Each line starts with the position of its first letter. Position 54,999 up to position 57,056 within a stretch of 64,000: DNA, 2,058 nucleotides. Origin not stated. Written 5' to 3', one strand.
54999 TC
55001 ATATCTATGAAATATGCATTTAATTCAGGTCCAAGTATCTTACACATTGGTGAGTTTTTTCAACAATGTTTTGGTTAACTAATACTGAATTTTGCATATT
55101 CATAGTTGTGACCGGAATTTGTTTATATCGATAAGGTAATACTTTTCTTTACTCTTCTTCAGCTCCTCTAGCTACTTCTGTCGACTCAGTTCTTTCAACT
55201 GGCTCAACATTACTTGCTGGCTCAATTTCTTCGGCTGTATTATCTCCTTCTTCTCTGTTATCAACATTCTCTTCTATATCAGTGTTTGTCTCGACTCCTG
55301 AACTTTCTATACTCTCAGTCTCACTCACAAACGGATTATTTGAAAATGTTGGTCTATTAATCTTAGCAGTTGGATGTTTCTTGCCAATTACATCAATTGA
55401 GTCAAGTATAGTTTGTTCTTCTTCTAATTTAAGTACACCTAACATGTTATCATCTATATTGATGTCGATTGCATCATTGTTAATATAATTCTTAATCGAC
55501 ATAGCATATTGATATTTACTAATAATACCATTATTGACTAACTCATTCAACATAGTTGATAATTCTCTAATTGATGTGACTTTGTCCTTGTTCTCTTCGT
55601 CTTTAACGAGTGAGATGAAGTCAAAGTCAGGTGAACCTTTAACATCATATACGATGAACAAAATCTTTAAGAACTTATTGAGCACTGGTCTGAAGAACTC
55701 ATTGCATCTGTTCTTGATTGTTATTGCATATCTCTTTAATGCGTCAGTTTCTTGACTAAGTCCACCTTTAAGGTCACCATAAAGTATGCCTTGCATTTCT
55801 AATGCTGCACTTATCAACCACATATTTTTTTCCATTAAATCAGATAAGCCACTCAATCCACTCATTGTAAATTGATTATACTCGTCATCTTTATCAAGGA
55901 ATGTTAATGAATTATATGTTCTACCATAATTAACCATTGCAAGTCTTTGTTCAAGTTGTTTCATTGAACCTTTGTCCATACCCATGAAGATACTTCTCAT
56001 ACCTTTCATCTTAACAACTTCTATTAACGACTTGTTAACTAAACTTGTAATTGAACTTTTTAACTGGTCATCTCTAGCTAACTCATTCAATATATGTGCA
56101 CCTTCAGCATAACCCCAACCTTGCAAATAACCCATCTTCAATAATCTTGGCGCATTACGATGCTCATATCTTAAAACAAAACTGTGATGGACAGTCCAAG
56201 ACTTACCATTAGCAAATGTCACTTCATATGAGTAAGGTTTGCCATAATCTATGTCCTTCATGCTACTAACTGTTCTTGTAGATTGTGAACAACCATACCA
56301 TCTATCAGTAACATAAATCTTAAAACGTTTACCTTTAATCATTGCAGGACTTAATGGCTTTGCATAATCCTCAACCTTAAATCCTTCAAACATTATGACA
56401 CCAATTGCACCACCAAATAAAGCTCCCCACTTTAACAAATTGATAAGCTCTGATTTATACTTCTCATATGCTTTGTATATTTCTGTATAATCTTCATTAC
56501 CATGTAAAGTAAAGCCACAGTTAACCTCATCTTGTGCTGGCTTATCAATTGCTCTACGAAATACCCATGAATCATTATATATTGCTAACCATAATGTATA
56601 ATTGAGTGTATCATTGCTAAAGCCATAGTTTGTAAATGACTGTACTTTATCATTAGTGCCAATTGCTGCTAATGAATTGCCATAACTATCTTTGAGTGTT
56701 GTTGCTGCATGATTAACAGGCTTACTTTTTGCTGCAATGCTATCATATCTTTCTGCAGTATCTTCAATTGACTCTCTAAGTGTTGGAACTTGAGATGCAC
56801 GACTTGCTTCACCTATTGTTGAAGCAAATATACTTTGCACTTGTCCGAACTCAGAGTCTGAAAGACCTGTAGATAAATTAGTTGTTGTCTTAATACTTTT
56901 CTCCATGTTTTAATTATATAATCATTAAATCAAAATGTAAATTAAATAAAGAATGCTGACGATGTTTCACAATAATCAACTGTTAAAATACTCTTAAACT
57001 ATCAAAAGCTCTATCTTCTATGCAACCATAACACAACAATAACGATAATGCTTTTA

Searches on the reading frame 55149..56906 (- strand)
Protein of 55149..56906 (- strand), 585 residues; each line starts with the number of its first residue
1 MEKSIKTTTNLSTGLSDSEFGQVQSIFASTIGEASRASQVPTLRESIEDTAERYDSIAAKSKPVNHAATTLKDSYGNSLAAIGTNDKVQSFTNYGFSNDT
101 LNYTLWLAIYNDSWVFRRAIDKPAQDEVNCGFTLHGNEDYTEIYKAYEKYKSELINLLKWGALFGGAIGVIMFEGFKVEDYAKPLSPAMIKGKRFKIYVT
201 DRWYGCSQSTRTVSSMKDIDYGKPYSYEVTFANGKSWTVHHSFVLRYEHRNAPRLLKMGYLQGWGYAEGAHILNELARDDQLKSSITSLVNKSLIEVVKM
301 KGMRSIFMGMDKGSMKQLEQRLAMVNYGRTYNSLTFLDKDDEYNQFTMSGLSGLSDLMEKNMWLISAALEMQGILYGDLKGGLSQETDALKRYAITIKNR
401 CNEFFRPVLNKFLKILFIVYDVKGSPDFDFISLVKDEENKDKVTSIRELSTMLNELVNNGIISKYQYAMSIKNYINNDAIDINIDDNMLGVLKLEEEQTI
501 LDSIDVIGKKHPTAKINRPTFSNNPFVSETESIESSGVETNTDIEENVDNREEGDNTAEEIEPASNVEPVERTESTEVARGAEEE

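Call 13: search_protein_families(library=phrogs, proteins=[window:55149-56906:-], max_evalue=0.00001)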
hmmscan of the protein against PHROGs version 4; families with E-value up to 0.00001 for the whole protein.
window:55149-56906:- (585 aa): 4 families
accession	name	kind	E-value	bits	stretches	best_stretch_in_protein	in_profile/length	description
phrog_146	-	head and packaging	8.1e-52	177.9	1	67-497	19-450/587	portal protein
phrog_15615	-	head and packaging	2.3e-20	73.8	1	72-265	6-191/194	virion structural protein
phrog_15528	-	head and packaging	8.7e-14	51.8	1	71-385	32-351/794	portal protein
phrog_12751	-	unknown function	2.2e-09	37.9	1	262-473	8-220/283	-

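Call 17: find_related_loci(query=window:55149-56906:-, collection=viral_contigs, flank=10000)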
Query window:55149-56906:- (585 aa) in viral_contigs; peptide patterns used: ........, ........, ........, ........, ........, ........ (x = any residue, [..] = any of these).
9 stretches matched a pattern; 1 encode a relative of the query (tblastn E <= 1e-3); 1 distinct loci.
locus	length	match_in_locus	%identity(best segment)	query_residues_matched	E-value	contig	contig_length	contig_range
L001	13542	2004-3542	57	42-546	0e+0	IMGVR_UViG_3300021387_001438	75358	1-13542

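Call 28: find_homologous_proteins(query=window:55149-56906:-, max_evalue=1e-30)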
Query window:55149-56906:- (585 aa): 775 proteins with E <= 1e-30 among 7815 candidates; the best 120 are listed.
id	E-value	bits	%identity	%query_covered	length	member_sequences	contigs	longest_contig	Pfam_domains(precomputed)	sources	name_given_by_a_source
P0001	0.0e+0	1302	99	100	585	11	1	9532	PF06381.17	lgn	-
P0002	5.3e-285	965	74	98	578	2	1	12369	PF06381.17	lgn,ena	-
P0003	3.2e-254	863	69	96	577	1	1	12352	PF06381.17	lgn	-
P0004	1.9e-238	811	66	92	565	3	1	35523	PF06381.17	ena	-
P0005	2.1e-214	732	58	98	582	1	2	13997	PF06381.17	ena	-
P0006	5.9e-213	727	62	92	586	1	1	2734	PF06381.17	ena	-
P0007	8.5e-207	707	63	86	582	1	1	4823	PF06381.17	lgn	-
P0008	1.2e-206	706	61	90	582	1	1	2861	PF06381.17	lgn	-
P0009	2.5e-206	705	60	91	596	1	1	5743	PF06381.17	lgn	-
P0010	3.9e-206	704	61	90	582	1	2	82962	PF06381.17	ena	-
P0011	2.2e-205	702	59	93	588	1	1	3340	PF06381.17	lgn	-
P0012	3.1e-205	701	60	90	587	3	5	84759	PF06381.17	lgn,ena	-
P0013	1.8e-204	699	64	81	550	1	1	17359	PF06381.17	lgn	-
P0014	2.8e-204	698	59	90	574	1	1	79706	PF06381.17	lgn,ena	-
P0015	1.4e-203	696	63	84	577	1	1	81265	PF06381.17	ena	-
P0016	1.0e-202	693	61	89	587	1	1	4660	PF06381.17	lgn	-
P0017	1.3e-202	693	65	81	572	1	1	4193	PF06381.17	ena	-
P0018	1.8e-201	689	62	86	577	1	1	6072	PF06381.17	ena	-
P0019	4.5e-201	688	62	82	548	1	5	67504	PF06381.17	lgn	-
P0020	1.4e-200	686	63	85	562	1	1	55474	PF06381.17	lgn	-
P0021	1.7e-200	686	62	83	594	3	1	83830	PF06381.17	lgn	-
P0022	5.6e-200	684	60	89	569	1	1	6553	PF06381.17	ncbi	-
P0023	6.6e-200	684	63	79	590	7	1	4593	PF06381.17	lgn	-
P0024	1.0e-199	683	60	89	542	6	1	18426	PF06381.17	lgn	-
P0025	2.0e-199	682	62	84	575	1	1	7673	PF06381.17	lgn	-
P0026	3.2e-199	682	60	86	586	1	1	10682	PF06381.17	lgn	-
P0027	6.2e-199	681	63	83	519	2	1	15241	PF06381.17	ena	-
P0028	9.4e-199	680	60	88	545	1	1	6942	PF06381.17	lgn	-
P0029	1.0e-198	680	61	89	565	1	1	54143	PF06381.17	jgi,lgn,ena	-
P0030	1.0e-198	680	63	83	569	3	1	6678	PF06381.17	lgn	-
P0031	2.4e-198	679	59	90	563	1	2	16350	PF06381.17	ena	-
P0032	2.4e-198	679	59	85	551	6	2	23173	PF06381.17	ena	-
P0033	3.5e-198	678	59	90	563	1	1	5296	PF06381.17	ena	-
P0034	3.7e-197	675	60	86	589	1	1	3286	PF06381.17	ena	-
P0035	3.8e-197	675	60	88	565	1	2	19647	PF06381.17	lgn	-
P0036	6.1e-197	674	61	83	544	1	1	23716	PF06381.17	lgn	-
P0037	8.0e-197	674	55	96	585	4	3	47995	PF06381.17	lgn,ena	-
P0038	2.4e-196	672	62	81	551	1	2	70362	PF06381.17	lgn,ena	-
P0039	2.6e-196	672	58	93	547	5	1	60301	PF06381.17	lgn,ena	-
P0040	6.5e-196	671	58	89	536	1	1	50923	PF06381.17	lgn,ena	-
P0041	7.1e-196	671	63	80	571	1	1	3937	PF06381.17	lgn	-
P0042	1.2e-195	670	60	84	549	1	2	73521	PF06381.17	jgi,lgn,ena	-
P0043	1.3e-195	670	57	89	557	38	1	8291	PF06381.17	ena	-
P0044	2.2e-195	669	60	84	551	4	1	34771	PF06381.17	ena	-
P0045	3.2e-195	668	59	91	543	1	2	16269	PF06381.17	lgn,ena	-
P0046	5.1e-195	668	60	83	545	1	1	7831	PF06381.17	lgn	-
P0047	3.2e-194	665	60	87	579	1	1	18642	PF06381.17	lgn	-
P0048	4.2e-194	665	56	86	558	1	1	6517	PF06381.17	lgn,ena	-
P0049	9.9e-194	663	58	86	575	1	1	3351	PF06381.17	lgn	-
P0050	9.9e-194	663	60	84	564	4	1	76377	PF06381.17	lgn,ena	-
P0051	1.3e-193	663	59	90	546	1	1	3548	PF06381.17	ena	-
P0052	1.4e-193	663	55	92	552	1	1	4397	PF06381.17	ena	-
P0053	1.5e-193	663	57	83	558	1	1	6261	PF06381.17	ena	-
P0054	1.8e-193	663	62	80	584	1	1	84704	PF06381.17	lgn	-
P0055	2.0e-193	662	61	83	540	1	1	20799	PF06381.17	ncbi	-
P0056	2.7e-193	662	57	83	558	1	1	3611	PF06381.17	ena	-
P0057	7.2e-193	661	58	83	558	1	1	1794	PF06381.17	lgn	-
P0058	8.4e-193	660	60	86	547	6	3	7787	PF06381.17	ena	-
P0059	8.6e-193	660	59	86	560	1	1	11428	PF06381.17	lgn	-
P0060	1.3e-192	660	60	83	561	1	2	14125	PF06381.17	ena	-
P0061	2.7e-192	659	59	84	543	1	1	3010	PF06381.17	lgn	-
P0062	4.2e-192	658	56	95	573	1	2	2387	PF06381.17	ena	-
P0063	4.3e-192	658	57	90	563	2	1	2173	PF06381.17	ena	-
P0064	5.9e-192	658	61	82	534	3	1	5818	PF06381.17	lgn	-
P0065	7.8e-192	657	60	80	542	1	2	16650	PF06381.17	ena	-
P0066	1.5e-191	656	55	94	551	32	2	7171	PF06381.17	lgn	-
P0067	1.7e-191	656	57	88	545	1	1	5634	PF06381.17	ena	-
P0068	1.9e-191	656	59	84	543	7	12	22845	PF06381.17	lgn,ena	-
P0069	3.7e-191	655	54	93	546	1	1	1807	PF06381.17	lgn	-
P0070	4.6e-191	655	60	80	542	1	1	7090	PF06381.17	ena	-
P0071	4.7e-191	655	60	80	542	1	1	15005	PF06381.17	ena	-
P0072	8.8e-191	654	60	80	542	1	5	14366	PF06381.17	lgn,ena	-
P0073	1.0e-190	654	60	83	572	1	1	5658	PF06381.17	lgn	-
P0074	1.5e-190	653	56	94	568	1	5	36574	PF06381.17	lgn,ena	-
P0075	1.6e-190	653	55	87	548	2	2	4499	PF06381.17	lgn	-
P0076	1.9e-190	653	61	81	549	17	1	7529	PF06381.17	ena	-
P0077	2.6e-190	652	62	81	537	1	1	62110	PF06381.17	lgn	-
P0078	2.7e-190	652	57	87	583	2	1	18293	PF06381.17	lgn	-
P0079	3.5e-190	652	58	85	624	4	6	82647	PF06381.17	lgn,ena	-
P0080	9.1e-190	650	59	82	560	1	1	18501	PF06381.17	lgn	-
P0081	9.5e-190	650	55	91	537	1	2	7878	PF06381.17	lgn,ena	-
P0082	1.5e-189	650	57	83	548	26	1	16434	PF06381.17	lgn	-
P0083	2.6e-189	649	56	87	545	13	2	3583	PF06381.17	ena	-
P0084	4.0e-189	648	60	78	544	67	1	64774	PF06381.17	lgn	-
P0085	6.5e-189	648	60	82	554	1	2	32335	PF06381.17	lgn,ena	-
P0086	1.0e-188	647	56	88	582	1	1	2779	PF06381.17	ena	-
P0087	1.1e-188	647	61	83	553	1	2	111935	PF06381.17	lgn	-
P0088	1.2e-188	647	58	83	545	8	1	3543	PF06381.17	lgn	-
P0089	1.3e-188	647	53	94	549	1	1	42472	PF06381.17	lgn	-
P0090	1.6e-188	646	57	89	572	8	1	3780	PF06381.17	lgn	-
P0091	2.1e-188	646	53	94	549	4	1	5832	PF06381.17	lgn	-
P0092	2.1e-188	646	57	86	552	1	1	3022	PF06381.17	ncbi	-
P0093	4.8e-188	645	60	80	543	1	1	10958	PF06381.17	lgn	-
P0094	5.0e-188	645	56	86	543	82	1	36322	PF06381.17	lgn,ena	-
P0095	6.9e-188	644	58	78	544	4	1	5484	PF06381.17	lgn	-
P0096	1.4e-187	643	56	86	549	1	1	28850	PF06381.17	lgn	-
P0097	1.5e-187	643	59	82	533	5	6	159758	PF06381.17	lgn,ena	-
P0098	1.8e-187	643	58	82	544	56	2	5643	PF06381.17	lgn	-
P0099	1.9e-187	643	57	84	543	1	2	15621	PF06381.17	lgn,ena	-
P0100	1.9e-187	643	57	88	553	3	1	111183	PF06381.17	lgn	-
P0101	2.9e-187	642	59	80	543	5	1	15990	PF06381.17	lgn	-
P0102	3.3e-187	642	57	86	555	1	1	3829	PF06381.17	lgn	-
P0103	5.2e-187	641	52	95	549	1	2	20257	PF06381.17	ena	-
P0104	5.4e-187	641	59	80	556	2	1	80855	PF06381.17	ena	-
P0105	5.5e-187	641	59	79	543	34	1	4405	PF06381.17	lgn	-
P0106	7.4e-187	641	56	86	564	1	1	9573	PF06381.17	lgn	-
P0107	9.2e-187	640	59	84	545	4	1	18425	PF06381.17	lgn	-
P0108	1.6e-186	640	60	80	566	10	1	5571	PF06381.17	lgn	-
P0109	3.3e-186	639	57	84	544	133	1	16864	PF06381.17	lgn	-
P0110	6.8e-186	638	61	77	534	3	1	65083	PF06381.17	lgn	-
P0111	9.1e-186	637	53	95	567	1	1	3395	PF06381.17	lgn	-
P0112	1.1e-185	637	58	80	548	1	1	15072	PF06381.17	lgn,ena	-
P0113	1.3e-185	637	53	93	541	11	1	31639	PF06381.17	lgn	-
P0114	1.5e-185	637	58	83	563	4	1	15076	PF06381.17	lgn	-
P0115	2.0e-185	636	53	92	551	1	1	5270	PF06381.17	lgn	-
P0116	6.0e-185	635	58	81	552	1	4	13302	PF06381.17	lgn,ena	-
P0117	7.1e-185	634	58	83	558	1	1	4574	PF06381.17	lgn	-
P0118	9.1e-185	634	54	90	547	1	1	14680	PF06381.17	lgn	-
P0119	9.5e-185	634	57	83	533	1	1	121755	PF06381.17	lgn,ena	-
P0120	2.0e-184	633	54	92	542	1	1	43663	PF06381.17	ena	-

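Call 29: find_encoding_contigs(protein=P0002, flank=10000, max_places=4)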
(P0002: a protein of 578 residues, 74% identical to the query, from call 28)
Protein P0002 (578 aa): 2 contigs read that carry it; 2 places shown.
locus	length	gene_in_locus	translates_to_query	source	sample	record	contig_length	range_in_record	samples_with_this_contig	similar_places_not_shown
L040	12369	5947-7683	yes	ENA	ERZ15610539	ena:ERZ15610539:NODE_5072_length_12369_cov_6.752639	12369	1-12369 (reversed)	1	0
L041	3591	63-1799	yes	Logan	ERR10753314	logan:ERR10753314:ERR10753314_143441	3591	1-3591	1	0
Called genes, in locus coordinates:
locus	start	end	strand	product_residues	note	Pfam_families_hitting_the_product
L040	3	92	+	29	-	?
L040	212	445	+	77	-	-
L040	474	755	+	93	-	-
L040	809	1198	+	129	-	-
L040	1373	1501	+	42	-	-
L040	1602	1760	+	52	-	-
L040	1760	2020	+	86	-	-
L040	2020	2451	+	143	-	-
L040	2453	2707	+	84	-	-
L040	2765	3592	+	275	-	-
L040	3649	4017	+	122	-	-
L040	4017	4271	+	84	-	-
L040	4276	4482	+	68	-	-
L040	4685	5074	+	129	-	-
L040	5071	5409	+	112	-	-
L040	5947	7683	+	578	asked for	PF06381:Phage_portal_3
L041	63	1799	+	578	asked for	PF06381:Phage_portal_3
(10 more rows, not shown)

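Call 30: find_encoding_contigs(protein=P0003, flank=10000, max_places=4)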
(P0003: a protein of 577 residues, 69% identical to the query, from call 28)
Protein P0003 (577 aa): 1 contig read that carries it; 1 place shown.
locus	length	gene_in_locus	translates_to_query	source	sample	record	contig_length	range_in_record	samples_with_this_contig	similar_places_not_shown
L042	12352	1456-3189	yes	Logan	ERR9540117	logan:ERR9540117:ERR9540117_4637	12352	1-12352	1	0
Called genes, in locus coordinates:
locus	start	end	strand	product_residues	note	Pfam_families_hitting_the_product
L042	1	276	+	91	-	?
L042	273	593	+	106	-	-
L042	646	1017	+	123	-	-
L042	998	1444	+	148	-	-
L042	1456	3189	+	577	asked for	PF06381:Phage_portal_3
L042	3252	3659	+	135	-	-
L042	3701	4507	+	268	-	PF13884:Peptidase_S74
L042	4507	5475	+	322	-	-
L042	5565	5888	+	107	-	-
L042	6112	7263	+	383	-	-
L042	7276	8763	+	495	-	PF21821:Dit_like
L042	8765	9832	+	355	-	-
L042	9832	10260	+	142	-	-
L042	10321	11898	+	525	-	-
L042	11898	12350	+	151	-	?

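Call 31: find_encoding_contigs(protein=P0004, flank=10000, max_places=4)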
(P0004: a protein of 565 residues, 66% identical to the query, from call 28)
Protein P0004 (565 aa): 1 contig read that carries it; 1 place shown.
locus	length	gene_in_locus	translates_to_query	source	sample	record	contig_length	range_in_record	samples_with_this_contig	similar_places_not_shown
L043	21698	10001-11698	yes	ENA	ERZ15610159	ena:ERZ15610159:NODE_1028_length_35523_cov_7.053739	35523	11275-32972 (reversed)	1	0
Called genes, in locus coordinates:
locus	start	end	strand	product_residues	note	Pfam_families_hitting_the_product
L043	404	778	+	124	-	-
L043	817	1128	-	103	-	-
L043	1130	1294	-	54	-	-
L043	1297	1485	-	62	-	-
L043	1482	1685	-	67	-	-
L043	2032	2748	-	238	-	-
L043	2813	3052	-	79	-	-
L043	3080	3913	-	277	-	-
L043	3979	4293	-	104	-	-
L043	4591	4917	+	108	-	-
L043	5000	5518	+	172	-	-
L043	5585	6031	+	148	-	-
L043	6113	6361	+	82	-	-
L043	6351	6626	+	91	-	-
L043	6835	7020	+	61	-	-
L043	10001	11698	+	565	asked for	PF06381:Phage_portal_3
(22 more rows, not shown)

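Call 35: find_encoding_contigs(protein=P0001, flank=7000, max_places=10)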
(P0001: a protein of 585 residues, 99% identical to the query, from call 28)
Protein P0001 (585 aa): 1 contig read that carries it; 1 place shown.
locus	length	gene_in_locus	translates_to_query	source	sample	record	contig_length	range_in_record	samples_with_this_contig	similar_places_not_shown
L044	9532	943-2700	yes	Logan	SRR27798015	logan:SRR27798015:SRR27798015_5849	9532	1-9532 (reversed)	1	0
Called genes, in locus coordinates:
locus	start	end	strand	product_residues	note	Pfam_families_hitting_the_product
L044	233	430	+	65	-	-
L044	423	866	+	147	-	-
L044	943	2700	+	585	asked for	PF06381:Phage_portal_3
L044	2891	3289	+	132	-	-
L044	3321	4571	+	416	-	-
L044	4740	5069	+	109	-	-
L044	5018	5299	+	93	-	-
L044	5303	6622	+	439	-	-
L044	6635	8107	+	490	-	PF21821:Dit_like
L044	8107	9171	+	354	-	-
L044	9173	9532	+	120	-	?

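Call 36: find_encoding_contigs(protein=window:55149-56906:-, flank=7000, max_places=10)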
Protein window:55149-56906:- (585 aa): 3 contigs read that carry it; 2 places shown.
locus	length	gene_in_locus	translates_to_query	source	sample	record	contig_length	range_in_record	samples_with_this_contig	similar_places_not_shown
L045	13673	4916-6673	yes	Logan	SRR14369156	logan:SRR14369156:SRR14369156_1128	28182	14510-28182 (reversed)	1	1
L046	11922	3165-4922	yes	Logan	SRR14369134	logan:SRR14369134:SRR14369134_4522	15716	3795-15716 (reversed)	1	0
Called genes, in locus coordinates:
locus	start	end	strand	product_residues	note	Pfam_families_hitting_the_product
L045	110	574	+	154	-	-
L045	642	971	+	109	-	-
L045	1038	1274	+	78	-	-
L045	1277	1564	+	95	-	-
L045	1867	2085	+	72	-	-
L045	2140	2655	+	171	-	-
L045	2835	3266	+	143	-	-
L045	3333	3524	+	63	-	-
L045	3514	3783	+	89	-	-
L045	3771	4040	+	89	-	-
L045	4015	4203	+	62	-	-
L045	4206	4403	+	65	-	-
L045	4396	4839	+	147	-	-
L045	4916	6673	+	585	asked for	PF06381:Phage_portal_3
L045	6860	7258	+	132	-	-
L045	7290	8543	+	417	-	-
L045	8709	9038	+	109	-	-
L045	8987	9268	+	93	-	-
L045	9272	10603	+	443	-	-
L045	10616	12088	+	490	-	PF21821:Dit_like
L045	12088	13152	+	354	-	-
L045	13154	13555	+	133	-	-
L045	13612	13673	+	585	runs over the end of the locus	-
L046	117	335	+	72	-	-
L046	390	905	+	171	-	-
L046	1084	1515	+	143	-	-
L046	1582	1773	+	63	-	-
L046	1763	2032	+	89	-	-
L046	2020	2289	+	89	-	-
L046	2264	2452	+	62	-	-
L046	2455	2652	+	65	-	-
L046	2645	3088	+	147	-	-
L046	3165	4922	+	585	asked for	PF06381:Phage_portal_3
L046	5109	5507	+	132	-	-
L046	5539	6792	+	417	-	-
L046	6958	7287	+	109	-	-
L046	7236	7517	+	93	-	-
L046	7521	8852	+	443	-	-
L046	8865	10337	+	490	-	PF21821:Dit_like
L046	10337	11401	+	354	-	-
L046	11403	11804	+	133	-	-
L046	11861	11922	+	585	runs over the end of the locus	-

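Call 41: find_encoding_contigs(protein=P0012, flank=10000, max_places=2)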
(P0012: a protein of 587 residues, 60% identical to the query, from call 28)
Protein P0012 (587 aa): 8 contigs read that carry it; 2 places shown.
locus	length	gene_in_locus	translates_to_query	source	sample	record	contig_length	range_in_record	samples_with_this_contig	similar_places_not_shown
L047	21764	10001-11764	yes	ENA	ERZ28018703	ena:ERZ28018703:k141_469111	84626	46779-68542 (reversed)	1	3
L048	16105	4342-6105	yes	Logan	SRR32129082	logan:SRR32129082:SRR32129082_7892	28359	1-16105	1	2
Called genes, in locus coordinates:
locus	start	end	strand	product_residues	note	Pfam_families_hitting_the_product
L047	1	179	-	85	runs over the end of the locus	-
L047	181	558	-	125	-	-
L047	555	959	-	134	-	-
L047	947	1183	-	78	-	-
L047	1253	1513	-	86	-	-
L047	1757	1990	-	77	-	-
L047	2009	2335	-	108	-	-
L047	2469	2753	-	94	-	-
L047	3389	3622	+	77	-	-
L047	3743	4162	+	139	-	-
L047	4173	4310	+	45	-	-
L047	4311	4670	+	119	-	-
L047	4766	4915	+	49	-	-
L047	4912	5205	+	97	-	-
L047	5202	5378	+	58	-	-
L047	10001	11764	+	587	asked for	PF06381:Phage_portal_3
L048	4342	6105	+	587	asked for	PF06381:Phage_portal_3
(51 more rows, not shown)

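Call 42: find_encoding_contigs(protein=P0005, flank=10000, max_places=2)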
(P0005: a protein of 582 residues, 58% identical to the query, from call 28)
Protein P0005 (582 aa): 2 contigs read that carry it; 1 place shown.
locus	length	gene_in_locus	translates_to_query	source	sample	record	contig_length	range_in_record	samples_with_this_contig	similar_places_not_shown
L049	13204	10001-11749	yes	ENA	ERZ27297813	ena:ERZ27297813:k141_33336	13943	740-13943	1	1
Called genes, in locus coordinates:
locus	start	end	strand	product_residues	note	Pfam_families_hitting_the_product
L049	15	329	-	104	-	PF08774:VRR_NUC (faint)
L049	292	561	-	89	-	-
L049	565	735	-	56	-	-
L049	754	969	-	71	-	-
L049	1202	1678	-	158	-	-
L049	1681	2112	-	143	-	-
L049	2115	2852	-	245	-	-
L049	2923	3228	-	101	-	-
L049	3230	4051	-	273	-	-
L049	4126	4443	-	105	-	-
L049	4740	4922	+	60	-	-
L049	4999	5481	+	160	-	-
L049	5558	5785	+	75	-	-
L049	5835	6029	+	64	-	-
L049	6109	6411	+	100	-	-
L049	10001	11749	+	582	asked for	PF06381:Phage_portal_3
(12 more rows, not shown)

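Call 54: find_related_loci(query=window:55149-56906:-, collection=genome_contigs, flank=10000)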
Query window:55149-56906:- (585 aa) in genome_contigs; peptide patterns used: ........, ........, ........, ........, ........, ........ (x = any residue, [..] = any of these).
143 stretches matched a pattern, but none encodes a relative of the query by tblastn (E <= 1e-3).

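Call 75: search_dna_similar(query=window:55149-56906:-, collection=phages, mode=protein, max_rows=12)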
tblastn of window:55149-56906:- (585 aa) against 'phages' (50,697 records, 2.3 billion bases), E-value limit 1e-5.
Records with a match: 303; places in all: 304; records where one place covers at least 80% of the query: 0.
Best place of each record, by identity: <60% 303.
By first word of the organism name: Klebsiella 80; Escherichia 45; Vibrio 35; Rhizobium 18; Campylobacter 18; Yersinia 17; Acinetobacter 8; Burkholderia 7; Pantoea 7; Enterobacter 7; and 27 more.
By host as written in the record: Klebsiella pneumoniae 44; - 41; Campylobacter jejuni 18; Escherichia coli 15; Yersinia enterocolitica 14; Escherichia coli K-12 MG1655 10; Escherichia coli K514 6; Vibrio lentus 5; and 99 more.
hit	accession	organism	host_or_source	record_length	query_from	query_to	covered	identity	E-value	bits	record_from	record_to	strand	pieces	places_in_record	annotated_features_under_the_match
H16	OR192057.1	Acinetobacter phage A785.1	Acinetobacter baumannii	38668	72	464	67%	27.3%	6e-19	97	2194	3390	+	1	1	hypothetical protein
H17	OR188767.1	Acinetobacter phage BUCTT20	Acinetobacter baumannii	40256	72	464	67%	27.3%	8e-19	97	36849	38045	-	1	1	DUF1073 domain-containing protein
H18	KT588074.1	Acinetobacter phage Ab105-1phi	Acinetobacter baumannii Ab105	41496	72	464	67%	27.3%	8e-19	97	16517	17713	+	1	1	hypothetical protein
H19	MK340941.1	Acinetobacter phage AbTJ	Acinetobacter baumannii MDR-TJ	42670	72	464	67%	27.3%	8e-19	97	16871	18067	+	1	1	putative portal protein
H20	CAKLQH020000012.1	Acinetobacter phage MD-2021a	not known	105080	72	464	67%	26.4%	1e-17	93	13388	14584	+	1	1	portal protein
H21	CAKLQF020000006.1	Acinetobacter phage MD-2021a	not known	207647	72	464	67%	26.4%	1e-17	93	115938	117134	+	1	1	portal protein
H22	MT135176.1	Hafnia phage yong1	Hafnia paralvei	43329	51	464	71%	25.1%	1e-18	96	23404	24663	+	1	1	portal protein | terminase large subunit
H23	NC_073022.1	Hafnia phage yong1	Hafnia paralvei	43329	51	464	71%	25.1%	1e-18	96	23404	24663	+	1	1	portal protein | terminase large subunit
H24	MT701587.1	Burkholderia phage Magia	Burkholderia cenocepacia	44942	53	463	70%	25.2%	2e-19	99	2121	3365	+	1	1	portal protein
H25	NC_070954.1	Burkholderia phage Magia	Burkholderia cenocepacia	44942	53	463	70%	25.2%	2e-19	99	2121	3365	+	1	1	portal protein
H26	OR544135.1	Pasteurella phage Pmp4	Pasteurella multocida Past30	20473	33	472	75%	23.5%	7e-14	81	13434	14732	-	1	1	portal protein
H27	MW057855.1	Providencia phage PSTCR3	Providencia stuartii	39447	62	473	70%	25.0%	1e-18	97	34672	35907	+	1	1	hypothetical protein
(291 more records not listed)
